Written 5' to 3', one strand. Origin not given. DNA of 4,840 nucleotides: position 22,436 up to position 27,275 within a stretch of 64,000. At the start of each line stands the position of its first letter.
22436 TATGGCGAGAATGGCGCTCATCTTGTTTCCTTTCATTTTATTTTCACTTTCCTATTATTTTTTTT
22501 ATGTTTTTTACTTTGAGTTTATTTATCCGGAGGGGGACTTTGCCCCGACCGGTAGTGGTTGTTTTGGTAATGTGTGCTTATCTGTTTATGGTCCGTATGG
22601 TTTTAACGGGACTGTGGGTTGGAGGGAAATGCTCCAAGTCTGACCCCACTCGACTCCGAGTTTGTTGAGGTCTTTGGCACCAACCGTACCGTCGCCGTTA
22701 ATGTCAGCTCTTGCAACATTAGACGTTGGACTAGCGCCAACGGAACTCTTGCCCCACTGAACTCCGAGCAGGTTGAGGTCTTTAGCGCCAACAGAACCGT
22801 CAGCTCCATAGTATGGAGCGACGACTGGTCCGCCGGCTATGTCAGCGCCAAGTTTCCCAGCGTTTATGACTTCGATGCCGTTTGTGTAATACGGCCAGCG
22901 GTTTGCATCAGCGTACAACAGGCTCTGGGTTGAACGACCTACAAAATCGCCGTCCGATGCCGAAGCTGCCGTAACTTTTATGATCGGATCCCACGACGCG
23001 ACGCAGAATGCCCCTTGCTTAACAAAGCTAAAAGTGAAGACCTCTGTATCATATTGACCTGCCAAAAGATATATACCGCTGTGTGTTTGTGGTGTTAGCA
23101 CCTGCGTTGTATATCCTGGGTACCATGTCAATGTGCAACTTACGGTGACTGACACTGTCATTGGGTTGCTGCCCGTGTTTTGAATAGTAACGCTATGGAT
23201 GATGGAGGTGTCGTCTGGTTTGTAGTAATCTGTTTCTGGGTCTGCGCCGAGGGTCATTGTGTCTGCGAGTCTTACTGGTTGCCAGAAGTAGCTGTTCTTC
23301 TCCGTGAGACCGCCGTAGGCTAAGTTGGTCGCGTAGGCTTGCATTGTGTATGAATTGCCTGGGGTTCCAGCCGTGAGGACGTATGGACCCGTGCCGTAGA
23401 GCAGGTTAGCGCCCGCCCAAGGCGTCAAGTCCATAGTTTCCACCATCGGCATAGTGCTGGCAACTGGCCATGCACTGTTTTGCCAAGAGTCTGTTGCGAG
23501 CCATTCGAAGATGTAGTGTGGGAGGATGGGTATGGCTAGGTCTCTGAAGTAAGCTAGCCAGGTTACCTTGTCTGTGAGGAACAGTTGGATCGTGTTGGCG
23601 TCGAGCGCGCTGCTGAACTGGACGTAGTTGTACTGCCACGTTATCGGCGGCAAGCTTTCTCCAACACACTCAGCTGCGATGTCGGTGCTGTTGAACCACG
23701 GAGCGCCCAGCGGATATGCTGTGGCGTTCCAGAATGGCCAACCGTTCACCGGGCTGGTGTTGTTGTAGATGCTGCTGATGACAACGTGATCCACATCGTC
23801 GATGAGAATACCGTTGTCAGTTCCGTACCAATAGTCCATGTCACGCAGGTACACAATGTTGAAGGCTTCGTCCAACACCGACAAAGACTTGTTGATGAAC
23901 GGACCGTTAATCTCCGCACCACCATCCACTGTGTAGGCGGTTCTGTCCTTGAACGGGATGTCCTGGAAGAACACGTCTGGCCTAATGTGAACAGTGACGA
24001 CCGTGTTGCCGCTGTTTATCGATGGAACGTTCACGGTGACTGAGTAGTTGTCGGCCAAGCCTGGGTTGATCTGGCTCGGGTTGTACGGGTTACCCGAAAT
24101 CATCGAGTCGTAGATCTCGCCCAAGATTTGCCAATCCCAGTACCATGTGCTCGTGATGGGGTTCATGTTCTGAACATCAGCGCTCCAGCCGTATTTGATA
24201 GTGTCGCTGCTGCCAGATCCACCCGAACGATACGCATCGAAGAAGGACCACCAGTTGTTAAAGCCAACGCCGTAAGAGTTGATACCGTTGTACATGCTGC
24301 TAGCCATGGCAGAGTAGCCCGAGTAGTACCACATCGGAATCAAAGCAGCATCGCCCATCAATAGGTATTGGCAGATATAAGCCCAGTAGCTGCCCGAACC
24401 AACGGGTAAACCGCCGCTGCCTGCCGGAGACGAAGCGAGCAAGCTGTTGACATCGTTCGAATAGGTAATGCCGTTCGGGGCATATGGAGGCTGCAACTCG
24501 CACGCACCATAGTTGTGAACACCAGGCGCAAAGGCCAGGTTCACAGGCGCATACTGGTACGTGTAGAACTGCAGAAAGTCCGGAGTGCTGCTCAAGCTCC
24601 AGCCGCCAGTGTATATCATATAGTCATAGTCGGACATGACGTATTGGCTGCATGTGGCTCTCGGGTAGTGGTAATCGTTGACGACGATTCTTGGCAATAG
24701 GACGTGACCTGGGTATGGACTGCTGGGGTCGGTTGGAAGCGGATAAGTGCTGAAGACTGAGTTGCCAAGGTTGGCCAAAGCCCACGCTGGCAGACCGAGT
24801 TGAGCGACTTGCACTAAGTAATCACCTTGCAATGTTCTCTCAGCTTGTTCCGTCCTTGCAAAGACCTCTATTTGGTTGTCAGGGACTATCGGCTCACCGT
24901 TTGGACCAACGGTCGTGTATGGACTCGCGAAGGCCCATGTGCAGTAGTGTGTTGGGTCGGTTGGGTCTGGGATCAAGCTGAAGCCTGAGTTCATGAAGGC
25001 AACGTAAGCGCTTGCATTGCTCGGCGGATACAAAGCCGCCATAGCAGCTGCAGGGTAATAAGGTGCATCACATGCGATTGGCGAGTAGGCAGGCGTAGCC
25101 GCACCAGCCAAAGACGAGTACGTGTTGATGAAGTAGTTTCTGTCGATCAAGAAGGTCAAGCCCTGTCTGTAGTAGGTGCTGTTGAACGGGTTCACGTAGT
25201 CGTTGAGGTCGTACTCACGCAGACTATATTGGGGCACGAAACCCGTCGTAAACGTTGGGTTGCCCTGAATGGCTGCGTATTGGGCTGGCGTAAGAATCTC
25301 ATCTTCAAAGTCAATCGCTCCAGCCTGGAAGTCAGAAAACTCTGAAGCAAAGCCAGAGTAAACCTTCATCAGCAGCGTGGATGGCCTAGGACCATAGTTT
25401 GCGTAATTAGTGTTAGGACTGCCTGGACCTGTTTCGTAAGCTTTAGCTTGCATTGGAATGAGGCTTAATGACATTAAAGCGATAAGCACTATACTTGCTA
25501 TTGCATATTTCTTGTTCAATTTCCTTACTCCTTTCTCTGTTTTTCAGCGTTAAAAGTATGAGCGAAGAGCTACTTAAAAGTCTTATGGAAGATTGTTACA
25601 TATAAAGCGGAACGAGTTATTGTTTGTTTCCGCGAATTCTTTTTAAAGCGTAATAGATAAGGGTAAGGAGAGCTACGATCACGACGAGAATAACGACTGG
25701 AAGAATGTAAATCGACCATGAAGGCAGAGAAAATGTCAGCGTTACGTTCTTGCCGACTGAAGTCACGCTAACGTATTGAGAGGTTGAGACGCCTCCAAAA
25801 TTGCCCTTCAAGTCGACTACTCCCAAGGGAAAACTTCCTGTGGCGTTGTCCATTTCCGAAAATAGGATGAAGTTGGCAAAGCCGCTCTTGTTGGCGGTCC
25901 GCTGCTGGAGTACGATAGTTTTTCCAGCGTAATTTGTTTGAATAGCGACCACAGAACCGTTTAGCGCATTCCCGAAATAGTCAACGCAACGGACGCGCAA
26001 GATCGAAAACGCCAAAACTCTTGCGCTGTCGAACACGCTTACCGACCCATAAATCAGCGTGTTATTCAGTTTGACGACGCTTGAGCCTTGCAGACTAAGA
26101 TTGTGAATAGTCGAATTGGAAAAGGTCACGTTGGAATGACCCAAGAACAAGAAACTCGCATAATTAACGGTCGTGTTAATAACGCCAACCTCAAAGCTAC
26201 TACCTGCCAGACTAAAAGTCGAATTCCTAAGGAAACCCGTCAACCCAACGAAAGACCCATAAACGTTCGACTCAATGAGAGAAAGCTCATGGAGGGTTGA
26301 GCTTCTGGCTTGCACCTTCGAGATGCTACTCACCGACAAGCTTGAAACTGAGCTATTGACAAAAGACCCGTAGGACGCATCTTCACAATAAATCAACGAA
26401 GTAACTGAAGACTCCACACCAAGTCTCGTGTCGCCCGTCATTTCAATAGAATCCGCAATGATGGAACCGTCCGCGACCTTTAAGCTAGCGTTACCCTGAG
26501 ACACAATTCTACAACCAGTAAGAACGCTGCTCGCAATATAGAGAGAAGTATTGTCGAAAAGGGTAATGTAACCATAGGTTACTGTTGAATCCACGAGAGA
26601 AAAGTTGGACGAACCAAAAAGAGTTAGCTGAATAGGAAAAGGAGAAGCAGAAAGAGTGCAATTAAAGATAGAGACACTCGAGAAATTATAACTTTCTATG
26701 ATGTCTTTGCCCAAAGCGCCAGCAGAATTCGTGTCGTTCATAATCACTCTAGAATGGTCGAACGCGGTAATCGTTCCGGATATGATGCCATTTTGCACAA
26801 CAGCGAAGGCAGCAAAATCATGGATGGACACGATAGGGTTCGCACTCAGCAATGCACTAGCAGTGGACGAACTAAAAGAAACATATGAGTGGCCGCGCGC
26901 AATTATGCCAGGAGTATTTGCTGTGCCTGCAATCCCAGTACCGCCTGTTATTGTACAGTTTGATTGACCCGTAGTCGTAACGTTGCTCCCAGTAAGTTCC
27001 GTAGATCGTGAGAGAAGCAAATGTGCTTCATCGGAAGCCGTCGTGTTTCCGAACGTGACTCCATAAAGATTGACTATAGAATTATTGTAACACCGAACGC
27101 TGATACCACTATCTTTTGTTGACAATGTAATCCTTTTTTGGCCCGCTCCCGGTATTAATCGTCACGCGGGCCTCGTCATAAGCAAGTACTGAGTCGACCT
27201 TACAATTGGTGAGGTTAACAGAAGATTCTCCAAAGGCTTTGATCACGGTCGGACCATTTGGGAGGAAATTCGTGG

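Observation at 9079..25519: Cohesin-dockerin surface network with no carbohydrate-active enzymes: candidate archaeal 'adhesome/nutrient-capture' assembly system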

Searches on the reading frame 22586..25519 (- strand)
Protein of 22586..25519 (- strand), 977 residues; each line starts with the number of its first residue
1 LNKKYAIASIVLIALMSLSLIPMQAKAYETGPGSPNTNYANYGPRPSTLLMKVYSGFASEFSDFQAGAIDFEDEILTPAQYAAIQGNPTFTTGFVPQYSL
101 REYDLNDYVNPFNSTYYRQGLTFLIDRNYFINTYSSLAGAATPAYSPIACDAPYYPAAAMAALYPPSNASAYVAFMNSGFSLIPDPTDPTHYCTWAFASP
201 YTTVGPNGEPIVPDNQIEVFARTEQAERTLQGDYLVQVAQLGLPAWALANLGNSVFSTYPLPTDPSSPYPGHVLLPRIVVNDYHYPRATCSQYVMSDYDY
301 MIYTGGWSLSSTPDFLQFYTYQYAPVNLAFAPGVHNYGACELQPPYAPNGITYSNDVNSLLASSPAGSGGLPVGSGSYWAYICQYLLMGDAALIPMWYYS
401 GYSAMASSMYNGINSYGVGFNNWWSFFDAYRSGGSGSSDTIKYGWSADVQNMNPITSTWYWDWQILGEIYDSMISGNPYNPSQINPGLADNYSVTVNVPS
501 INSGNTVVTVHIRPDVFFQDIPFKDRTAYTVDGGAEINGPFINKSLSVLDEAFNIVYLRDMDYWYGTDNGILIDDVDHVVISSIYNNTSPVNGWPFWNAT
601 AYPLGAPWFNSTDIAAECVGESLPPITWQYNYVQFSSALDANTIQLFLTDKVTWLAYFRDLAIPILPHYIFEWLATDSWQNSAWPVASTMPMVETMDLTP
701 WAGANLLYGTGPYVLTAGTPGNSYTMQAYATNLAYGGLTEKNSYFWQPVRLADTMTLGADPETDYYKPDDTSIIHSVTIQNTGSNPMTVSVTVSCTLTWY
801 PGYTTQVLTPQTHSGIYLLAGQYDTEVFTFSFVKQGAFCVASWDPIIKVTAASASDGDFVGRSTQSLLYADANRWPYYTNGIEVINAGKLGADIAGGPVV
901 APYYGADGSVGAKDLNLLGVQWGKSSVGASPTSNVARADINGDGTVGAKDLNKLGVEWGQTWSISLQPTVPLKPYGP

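Call 3: search_protein_families(library=pfam, proteins=[window:22586-25519:-], max_evalue=0.01)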
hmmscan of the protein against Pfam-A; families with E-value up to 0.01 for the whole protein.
window:22586-25519:- (977 aa): 2 families
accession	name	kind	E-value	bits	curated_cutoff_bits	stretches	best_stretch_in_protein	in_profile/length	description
PF00496.27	SBP_bac_5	-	2.3e-12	47.2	32.4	1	35-172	136-272/368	Bacterial extracellular solute-binding proteins, family 5 Middle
PF00404.24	Dockerin_1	-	0.0012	19.5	22.9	1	907-953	7-51/57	Dockerin type I domain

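Call 20: search_protein_families(library=ncbifam, proteins=[window:22586-25519:-], max_evalue=0.01)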
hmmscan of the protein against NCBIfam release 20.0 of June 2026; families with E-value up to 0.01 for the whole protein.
window:22586-25519:- (977 aa): 0 families

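Call 32: search_solved_structures(query=window:22586-25519:-, max_evalue=0.01, show_alignments=0)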
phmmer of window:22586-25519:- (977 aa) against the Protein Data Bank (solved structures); distinct sequences matched with E-value up to 0.01: 0.

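Call 38: find_homologous_proteins(query=window:22586-25519:-, max_evalue=0.001)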
Query window:22586-25519:- (977 aa): 12 proteins with E <= 0.001 among 8000 candidates.
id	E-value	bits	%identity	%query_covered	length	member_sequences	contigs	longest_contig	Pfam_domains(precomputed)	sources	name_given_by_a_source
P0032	0.0e+0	2273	100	100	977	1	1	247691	PF00496.28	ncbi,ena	-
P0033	0.0e+0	1348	74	81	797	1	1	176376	PF00496.28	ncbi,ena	-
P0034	1.4e-184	634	47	71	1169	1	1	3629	PF00404.25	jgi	-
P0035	3.5e-173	597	41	98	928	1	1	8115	PF00496.28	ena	-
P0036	1.5e-137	479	35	97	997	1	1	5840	PF00496.28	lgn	-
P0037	6.5e-106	374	33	99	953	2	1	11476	PF00496.28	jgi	-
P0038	7.1e-99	351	31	99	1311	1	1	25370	PF00404.25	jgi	jgi:hypothetical protein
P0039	2.3e-93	333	34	79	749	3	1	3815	PF00496.28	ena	-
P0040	2.7e-92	329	31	99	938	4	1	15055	PF00496.28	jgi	jgi:hypothetical protein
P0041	9.4e-91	324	30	98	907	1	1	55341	PF00496.28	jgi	-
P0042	2.0e-26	111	30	49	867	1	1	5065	PF00404.25,PF00496.28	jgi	jgi:hypothetical protein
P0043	3.6e-16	77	25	54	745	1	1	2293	PF00496.28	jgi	-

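Call 39: find_encoding_contigs(protein=P0032, flank=2000, max_places=2)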
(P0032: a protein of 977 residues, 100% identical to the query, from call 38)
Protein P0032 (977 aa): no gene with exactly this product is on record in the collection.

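Call 40: find_encoding_contigs(protein=P0041, flank=10000, max_places=2)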
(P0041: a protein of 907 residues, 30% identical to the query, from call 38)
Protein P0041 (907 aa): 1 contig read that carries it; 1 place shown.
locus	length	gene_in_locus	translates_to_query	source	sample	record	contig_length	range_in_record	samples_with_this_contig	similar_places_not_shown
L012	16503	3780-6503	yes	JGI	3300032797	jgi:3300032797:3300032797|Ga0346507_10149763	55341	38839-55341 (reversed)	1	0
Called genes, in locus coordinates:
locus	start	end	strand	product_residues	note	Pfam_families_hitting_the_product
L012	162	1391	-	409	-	PF05048:NosD, PF13229:Beta_helix (weak), PF05048:NosD, PF13229:Beta_helix, PF00404:Dockerin_1 (weak)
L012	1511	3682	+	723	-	-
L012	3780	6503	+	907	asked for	PF00496:SBP_bac_5 (weak)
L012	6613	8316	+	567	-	-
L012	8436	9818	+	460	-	PF05048:NosD, PF13229:Beta_helix, PF00404:Dockerin_1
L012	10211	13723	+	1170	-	PF13229:Beta_helix (weak), PF05048:NosD, PF13229:Beta_helix, PF00963:Cohesin, PF00404:Dockerin_1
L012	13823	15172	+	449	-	PF00404:Dockerin_1 (weak)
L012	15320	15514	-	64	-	-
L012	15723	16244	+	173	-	-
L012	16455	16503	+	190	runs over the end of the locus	-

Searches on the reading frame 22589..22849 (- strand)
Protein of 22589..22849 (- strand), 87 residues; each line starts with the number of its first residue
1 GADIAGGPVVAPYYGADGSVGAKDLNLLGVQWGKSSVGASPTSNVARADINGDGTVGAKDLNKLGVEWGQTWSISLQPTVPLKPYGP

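Call 10: search_protein_families(library=pfam, proteins=[window:22589-22849:-], max_evalue=10)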
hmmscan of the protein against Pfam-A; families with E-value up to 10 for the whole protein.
seq(87 aa): 3 families
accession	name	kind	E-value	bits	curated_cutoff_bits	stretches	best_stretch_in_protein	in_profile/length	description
PF00404.24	Dockerin_1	-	3e-05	24.6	22.9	1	17-63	7-51/57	Dockerin type I domain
PF20744.3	gp37_trimer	-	0.18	12.3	21.7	0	18-39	67-88/95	Tail fibre protein gp37 trimerization region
PF13202.12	EF-hand_5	-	0.24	11.4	25.9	1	48-64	8-24/25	EF hand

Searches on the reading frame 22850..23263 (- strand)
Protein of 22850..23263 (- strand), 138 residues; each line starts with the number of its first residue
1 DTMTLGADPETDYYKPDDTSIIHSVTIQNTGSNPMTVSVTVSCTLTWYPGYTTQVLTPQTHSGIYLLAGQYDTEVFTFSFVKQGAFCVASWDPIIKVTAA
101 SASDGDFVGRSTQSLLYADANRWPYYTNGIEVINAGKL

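Call 81: search_protein_families(library=pfam, proteins=[window:22850-23263:-], max_evalue=1)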
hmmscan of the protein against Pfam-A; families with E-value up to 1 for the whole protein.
seq(138 aa): 2 families
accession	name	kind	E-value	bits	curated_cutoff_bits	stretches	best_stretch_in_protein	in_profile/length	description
PF06184.17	Potex_coat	-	0.015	15.4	25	1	13-55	72-115/153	Potexvirus coat protein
PF19912.4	DUF6385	-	0.028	14.9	26.8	1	24-59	9-45/82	Domain of unknown function (DUF6385)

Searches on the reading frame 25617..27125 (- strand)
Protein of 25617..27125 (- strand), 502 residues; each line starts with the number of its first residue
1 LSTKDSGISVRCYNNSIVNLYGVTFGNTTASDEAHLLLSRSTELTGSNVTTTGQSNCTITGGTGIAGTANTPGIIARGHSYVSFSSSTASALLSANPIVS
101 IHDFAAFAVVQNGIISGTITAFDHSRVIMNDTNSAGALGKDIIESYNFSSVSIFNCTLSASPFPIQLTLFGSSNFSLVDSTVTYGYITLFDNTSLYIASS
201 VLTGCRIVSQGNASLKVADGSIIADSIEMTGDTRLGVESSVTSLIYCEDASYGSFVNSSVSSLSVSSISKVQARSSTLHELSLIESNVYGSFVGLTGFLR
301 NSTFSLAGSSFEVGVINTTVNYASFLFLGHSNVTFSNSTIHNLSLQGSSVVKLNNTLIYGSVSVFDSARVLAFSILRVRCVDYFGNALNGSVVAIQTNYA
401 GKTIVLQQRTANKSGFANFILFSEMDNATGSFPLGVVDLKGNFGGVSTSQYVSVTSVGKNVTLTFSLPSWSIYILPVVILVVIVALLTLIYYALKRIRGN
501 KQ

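Call 3: search_protein_families(library=pfam, proteins=[window:25617-27125:-], max_evalue=0.01)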
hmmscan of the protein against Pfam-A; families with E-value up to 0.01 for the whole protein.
window:25617-27125:- (502 aa): 1 family
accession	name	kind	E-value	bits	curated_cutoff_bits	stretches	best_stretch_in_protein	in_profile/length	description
PF21166.2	LSM12_LSM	-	0.00025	21.1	29.5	0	377-415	9-45/60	LSM12, LSM domain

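Call 20: search_protein_families(library=ncbifam, proteins=[window:25617-27125:-], max_evalue=0.01)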
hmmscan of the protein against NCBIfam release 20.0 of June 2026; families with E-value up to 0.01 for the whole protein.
window:25617-27125:- (502 aa): 0 families

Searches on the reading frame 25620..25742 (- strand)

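Call 30: search_protein_families(library=ncbifam, proteins=[window:25620-25742:-], max_evalue=10)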
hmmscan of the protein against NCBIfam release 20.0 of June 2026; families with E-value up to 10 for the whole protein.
seq(41 aa): 6 families
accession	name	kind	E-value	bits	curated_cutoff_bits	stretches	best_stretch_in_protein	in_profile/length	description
TIGR00785.1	dass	subfamily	0.03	13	198.6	1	3-31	191-220/444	DASS family sodium-coupled anion symporter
TIGR03927.1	T7SS_EssA_Firm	equivalog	0.039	13.8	32.45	1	8-37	121-150/151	type VII secretion protein EssA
NF008236.0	PRK11007.1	equivalog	0.054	12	409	1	8-39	438-469/473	PTS trehalose transporter subunit IIBC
NF050118.1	aa3_CtaJ_Mycob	equivalog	0.099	13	43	1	12-37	6-31/80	aa3-type cytochrome oxidase subunit CtaJ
TIGR02976.1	phageshock_pspB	equivalog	0.19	12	51.7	1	11-35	5-29/75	envelope stress response membrane protein PspB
NF040843.1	SE2200_fam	equivalog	0.36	11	30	1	19-35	4-20/33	SE2200 family small protein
